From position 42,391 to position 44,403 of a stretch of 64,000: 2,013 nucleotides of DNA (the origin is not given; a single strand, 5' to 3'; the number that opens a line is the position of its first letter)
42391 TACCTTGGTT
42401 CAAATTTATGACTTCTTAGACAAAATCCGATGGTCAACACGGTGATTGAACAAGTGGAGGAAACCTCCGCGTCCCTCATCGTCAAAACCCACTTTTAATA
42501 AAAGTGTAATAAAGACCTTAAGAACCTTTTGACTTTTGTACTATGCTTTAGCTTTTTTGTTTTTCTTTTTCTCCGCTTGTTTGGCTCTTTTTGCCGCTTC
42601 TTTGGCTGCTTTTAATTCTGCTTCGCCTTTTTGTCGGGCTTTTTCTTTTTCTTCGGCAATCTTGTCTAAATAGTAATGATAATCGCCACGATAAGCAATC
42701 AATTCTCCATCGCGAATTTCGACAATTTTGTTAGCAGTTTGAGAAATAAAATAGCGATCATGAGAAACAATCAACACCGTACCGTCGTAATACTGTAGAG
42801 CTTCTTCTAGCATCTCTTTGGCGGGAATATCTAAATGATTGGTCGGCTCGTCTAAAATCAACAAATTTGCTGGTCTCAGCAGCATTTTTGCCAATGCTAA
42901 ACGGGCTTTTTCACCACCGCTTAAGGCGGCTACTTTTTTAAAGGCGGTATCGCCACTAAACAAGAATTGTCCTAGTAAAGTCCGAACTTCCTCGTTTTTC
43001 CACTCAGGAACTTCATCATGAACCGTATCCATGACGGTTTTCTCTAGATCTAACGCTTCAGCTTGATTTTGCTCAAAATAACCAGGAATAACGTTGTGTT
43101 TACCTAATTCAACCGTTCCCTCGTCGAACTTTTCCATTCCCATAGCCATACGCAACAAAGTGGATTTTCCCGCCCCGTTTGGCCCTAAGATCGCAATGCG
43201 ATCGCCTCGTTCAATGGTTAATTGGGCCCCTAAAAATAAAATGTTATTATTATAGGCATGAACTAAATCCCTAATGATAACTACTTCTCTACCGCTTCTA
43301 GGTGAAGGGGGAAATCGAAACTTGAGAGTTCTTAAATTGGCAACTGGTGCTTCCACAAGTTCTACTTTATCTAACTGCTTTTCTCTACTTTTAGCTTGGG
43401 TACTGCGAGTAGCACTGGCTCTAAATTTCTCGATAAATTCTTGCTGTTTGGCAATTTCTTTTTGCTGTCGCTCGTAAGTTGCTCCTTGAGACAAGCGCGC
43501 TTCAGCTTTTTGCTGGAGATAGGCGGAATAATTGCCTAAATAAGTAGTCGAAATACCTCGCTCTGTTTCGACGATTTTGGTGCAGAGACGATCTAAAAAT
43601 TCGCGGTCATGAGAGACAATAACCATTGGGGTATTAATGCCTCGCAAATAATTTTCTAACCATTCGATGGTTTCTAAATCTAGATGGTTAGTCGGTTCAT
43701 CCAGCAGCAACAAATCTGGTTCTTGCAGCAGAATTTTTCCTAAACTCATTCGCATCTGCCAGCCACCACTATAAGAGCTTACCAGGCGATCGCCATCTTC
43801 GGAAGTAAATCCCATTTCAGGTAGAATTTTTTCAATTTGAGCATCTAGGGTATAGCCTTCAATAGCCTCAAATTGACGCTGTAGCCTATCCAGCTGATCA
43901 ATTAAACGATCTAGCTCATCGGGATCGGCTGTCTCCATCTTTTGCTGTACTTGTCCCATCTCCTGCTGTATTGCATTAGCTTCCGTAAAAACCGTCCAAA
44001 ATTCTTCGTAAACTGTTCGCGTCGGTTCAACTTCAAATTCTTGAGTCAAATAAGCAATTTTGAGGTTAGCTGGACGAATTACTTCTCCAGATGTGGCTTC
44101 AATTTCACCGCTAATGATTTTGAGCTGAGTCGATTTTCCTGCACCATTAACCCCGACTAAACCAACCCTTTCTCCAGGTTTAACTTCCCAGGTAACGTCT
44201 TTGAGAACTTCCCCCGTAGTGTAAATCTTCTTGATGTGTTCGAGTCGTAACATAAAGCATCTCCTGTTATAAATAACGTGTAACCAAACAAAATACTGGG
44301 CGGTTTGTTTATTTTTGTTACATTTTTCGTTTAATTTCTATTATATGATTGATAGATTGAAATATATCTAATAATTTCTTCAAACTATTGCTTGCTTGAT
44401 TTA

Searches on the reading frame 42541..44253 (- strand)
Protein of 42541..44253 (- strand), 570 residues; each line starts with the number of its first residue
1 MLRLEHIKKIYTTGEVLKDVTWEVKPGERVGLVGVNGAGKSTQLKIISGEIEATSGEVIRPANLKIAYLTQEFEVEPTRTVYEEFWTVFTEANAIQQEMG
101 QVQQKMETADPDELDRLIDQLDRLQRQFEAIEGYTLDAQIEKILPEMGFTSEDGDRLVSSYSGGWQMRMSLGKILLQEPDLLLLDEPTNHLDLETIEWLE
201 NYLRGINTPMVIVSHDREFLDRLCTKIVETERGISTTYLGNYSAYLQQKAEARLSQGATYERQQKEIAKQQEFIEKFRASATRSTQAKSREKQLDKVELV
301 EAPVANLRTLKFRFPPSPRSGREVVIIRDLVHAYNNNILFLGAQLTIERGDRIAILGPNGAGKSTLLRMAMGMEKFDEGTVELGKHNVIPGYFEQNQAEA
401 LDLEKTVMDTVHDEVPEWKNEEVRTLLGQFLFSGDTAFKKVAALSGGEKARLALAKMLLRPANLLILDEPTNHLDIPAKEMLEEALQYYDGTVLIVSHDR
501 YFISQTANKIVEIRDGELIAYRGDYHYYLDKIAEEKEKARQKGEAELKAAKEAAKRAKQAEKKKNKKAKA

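Call 5: search_protein_families(library=pfam, proteins=[window:42541-44253:-], max_evalue=0.01)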
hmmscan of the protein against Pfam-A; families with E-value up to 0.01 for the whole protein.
window:42541-44253:- (570 aa): 16 families
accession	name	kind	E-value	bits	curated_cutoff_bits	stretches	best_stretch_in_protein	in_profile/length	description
PF00005.33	ABC_tran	-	1.7e-55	187.8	25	2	17-189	1-137/137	ABC transporter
PF12848.13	ABC_tran_Xtn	-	8.5e-29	99.9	25.9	1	228-312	1-85/85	ABC transporter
PF13304.12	AAA_21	-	2.3e-11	44.7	27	1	442-503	236-303/304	AAA domain, putative AbiEii toxin, Type IV TA system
PF02463.25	SMC_N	-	1.1e-09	38.6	40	1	421-513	121-211/220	RecF/RecN/SMC N terminal domain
PF13555.12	AAA_29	-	9.1e-08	32.2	27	1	340-367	12-39/61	P-loop containing region of AAA domain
PF13191.12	AAA_16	-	1.5e-05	26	32.6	0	353-461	27-127/167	AAA ATPase domain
PF13604.12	AAA_30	-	6.2e-05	23.3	27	0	353-495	21-121/191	AAA domain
PF13238.12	AAA_18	-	7.6e-05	23.6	29.4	0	353-421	1-70/128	AAA domain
PF03193.22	RsgA_GTPase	-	0.00054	20.3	30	0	351-376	107-132/174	RsgA GTPase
PF01926.29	MMR_HSR1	-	0.00073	20.1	21.9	0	352-372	1-21/113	50S ribosome-binding GTPase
PF25199.1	nSTAND_NTPase5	-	0.0013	19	34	0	344-369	35-60/145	Novel STAND NTPase 5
PF00006.31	ATP-synt_ab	-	0.0016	18.5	29.5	0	343-371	7-35/213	ATP synthase alpha/beta family, nucleotide-binding domain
PF03215.21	Rad17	-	0.0029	18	23.8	0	6-83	24-100/186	Rad17 P-loop domain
PF13401.12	AAA_22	-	0.0058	17.4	27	0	353-490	8-109/130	AAA domain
PF13671.12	AAA_33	-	0.0067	17.2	27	0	354-371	3-20/143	AAA domain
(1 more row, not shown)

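Call 86: list_cluster_members(proteins=[window:42541-44253:-, window:12951-15680:+, window:30206-31648:-, window:38332-40539:-])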
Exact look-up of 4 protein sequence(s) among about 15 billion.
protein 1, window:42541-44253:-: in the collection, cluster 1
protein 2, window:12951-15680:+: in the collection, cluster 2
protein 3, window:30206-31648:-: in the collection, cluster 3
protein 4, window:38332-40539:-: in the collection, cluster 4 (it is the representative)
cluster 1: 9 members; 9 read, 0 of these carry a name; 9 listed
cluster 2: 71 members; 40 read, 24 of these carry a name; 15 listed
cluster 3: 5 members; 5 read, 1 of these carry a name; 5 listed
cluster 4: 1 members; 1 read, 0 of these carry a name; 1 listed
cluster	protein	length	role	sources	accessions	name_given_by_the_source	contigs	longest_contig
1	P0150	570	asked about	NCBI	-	-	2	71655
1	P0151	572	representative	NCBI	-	-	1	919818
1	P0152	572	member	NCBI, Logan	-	-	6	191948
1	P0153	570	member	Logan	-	-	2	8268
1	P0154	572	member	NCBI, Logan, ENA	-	-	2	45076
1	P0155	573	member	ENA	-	-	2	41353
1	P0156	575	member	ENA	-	-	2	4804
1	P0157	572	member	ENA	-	-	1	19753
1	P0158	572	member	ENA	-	-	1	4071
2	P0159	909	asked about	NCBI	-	-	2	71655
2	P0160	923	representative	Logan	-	-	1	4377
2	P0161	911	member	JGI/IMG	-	ATP-dependent Clp protease ATP-binding subunit ClpB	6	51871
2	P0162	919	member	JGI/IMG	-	ATP-dependent Clp protease ATP-binding subunit ClpB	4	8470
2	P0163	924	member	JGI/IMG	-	ATP-dependent Clp protease ATP-binding subunit ClpB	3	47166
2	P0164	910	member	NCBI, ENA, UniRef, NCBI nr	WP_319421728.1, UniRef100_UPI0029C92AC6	ATP-dependent chaperone ClpB [Pleurocapsa sp. FMAR1] | ATP-dependent chaperone ClpB n=1 Tax=Pleurocapsa sp. FMAR1 TaxID=3040204 ...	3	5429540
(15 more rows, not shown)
